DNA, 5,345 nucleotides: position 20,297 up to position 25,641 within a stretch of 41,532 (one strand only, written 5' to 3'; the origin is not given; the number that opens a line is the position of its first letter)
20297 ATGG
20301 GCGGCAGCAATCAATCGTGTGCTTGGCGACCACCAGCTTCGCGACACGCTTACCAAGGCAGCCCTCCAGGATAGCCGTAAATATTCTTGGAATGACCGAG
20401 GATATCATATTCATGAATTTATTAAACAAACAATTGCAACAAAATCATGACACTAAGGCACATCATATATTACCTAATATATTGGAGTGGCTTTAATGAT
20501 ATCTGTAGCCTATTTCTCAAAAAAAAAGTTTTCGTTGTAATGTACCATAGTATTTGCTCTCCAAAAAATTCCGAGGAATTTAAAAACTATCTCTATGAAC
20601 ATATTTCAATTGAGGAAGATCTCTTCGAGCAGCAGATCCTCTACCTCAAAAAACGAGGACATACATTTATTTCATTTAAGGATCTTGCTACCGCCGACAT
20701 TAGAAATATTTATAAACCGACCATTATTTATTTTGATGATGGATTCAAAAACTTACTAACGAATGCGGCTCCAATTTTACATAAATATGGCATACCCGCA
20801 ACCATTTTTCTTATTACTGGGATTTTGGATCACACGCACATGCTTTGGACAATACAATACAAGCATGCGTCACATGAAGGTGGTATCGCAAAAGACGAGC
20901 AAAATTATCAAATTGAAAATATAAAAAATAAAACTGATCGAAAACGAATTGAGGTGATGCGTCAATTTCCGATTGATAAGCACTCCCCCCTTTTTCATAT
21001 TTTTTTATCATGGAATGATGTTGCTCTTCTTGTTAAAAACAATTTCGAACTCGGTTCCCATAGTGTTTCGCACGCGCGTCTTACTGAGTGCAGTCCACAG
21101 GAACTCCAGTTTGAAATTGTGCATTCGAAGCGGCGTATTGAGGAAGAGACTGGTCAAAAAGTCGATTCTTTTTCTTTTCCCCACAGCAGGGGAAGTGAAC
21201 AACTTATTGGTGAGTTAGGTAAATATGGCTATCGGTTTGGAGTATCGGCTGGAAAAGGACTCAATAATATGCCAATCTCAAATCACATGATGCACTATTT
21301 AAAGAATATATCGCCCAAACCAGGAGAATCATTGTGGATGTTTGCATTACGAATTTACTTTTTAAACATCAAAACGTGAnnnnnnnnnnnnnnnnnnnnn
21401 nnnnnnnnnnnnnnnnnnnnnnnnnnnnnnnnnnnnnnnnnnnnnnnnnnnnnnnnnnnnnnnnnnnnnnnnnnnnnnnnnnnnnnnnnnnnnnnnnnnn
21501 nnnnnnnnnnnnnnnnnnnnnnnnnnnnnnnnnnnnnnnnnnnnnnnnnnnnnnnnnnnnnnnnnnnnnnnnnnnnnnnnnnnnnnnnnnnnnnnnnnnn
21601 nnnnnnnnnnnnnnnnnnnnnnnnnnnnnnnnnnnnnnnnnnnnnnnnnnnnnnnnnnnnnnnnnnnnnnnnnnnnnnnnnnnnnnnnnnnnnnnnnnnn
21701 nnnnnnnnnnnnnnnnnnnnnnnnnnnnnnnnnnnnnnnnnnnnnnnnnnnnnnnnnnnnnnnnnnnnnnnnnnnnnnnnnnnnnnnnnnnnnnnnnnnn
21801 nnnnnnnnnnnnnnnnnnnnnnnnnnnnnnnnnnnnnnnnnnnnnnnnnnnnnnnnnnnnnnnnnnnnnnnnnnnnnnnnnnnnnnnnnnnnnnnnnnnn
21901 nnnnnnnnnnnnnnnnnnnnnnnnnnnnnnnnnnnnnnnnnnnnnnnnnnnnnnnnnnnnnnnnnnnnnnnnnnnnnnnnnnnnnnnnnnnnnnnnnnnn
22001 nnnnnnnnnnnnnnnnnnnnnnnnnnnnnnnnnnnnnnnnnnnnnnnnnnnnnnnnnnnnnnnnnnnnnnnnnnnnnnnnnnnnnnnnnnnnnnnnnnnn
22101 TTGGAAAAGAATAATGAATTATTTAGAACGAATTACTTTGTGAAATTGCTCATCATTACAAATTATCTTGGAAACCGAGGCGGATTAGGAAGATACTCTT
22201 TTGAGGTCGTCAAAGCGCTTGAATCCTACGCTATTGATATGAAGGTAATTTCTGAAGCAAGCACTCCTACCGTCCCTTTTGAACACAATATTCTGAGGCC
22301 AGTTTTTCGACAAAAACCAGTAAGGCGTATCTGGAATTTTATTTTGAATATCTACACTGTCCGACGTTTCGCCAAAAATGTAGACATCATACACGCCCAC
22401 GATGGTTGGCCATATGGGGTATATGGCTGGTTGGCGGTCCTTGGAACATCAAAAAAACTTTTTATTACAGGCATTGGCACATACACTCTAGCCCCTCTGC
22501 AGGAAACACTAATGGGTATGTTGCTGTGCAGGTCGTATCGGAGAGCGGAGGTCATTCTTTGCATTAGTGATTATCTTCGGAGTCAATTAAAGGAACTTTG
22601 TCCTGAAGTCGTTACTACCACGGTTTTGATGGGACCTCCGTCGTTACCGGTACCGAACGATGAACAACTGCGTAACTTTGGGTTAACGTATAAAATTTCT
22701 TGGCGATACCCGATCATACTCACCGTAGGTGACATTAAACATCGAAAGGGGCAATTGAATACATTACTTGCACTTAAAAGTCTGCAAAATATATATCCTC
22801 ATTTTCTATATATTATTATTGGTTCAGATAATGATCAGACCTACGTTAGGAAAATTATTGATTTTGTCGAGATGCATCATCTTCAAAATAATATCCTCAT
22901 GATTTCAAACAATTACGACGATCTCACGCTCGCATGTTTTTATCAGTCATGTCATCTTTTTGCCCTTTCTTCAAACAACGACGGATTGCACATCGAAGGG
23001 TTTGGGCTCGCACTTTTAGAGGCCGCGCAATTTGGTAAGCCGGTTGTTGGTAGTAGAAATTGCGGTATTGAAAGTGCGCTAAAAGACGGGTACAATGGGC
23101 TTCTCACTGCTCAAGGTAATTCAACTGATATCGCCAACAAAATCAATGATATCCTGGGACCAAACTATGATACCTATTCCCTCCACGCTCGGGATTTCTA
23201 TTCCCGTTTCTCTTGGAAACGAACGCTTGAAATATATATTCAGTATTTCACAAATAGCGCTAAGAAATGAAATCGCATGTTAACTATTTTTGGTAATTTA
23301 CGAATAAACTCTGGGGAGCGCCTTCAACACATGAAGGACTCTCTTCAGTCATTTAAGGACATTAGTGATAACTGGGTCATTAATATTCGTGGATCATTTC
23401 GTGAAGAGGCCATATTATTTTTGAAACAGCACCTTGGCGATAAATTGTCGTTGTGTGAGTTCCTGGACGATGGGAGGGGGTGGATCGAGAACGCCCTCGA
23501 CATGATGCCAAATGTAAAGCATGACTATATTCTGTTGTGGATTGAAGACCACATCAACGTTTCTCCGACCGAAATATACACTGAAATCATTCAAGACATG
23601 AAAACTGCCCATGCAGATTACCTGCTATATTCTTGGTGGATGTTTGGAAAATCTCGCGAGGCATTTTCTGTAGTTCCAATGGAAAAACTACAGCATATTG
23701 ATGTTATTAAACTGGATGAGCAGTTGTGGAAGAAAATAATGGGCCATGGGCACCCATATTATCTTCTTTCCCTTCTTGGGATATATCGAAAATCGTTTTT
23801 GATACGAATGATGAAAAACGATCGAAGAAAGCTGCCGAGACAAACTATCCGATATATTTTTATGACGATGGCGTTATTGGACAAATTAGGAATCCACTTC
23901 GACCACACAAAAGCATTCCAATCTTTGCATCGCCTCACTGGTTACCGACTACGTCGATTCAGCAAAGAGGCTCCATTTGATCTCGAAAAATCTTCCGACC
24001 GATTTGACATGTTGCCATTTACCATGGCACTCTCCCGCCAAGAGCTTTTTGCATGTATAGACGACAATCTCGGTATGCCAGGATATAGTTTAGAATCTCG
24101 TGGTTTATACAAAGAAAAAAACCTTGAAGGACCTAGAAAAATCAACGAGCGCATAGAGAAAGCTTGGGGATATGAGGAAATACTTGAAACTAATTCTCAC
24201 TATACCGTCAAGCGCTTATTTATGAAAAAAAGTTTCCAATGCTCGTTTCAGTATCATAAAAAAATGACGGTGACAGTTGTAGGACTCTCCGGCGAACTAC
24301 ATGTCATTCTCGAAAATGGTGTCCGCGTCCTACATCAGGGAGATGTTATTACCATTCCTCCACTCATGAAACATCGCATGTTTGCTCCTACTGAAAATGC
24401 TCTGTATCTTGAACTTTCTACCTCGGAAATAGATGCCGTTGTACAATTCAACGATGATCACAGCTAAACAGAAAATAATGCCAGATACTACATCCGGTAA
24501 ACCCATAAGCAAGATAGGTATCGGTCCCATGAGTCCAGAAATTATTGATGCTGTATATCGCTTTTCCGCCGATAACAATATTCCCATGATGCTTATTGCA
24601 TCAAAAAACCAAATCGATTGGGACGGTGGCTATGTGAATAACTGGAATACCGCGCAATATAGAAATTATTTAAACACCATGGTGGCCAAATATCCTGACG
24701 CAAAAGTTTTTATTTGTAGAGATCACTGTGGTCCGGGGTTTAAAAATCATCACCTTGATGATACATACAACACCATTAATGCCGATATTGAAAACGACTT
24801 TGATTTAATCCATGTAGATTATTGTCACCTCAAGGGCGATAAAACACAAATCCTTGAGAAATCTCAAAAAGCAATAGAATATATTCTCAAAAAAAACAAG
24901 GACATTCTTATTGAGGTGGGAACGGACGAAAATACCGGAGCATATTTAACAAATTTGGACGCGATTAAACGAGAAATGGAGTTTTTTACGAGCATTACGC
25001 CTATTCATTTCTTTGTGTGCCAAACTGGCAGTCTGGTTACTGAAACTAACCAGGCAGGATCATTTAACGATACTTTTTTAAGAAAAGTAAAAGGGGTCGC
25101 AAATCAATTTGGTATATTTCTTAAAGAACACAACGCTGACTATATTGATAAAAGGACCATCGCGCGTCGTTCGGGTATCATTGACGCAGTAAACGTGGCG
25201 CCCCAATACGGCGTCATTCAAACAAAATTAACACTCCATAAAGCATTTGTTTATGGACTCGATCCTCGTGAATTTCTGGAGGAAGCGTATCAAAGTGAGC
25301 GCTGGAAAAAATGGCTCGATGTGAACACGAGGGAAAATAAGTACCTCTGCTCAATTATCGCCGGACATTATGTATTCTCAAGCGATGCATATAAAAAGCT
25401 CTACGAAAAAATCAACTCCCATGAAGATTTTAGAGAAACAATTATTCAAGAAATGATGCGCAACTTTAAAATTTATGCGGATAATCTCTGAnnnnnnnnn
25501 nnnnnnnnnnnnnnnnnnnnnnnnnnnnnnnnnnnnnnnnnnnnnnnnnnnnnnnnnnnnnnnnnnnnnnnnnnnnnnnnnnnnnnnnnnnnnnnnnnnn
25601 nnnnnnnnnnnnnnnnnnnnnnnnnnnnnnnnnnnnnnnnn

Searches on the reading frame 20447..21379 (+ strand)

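Call 7: search_protein_families(library=pfam, proteins=[window:20447-21379:+], max_evalue=0.01)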
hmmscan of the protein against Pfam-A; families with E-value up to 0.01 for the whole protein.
window:20447-21379:+ (310 aa): 1 family
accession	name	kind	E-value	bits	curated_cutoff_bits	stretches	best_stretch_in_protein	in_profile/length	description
PF01522.26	Polysacc_deac_1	-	2e-20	73.5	23.1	1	92-264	9-123/124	Polysaccharide deacetylase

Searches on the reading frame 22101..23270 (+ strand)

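Call 8: search_protein_families(library=pfam, proteins=[window:22101-23270:+], max_evalue=0.01)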
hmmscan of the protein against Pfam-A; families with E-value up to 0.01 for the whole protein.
window:22101-23270:+ (389 aa): 6 families
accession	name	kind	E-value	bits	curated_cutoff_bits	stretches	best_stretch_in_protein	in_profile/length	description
PF00534.26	Glycos_transf_1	-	6.5e-28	97.8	26.4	1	203-352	15-156/172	Glycosyl transferases group 1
PF13692.12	Glyco_trans_1_4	-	2.5e-18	67.1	27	1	204-352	2-140/142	Glycosyl transferases group 1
PF13439.12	Glyco_transf_4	-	9.4e-12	45.7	28.5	1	27-166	2-151/170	Glycosyltransferase Family 4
PF13579.12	Glyco_trans_4_4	-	3.3e-08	34.5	29.7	1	27-166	1-145/158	Glycosyl transferase 4-like domain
PF13477.12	Glyco_trans_4_2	-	0.00037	21.1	23.4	1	34-156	14-139/139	Glycosyl transferase 4-like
PF20706.3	GT4-conflict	-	0.00043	19.8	26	1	298-331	291-324/385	Family 4 Glycosyltransferase in conflict systems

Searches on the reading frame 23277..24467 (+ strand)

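Call 8: search_protein_families(library=pfam, proteins=[window:23277-24467:+], max_evalue=0.01)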
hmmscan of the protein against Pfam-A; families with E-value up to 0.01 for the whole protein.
window:23277-24467:+ (396 aa): 3 families
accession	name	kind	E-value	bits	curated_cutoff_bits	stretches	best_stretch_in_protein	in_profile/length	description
PF07883.17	Cupin_2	-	1.9e-06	27.9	27.2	1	323-375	12-63/70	Cupin domain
PF01050.24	MannoseP_isomer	-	9.7e-06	26.2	23.6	1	290-376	9-95/116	Mannose-6-phosphate isomerase C-terminal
PF00190.28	Cupin_1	-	0.001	19.1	22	1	307-387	31-120/151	Cupin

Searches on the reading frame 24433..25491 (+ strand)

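Call 8: search_protein_families(library=pfam, proteins=[window:24433-25491:+], max_evalue=0.01)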
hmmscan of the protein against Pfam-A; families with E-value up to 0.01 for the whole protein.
window:24433-25491:+ (352 aa): 1 family
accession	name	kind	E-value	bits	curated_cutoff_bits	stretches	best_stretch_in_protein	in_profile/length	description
PF08013.17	GatZ_KbaZ-like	-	6.7e-06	25.5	26.7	1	15-140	4-136/420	D-tagatose-1,6-bisphosphate aldolase subunit GatZ/KbaZ-like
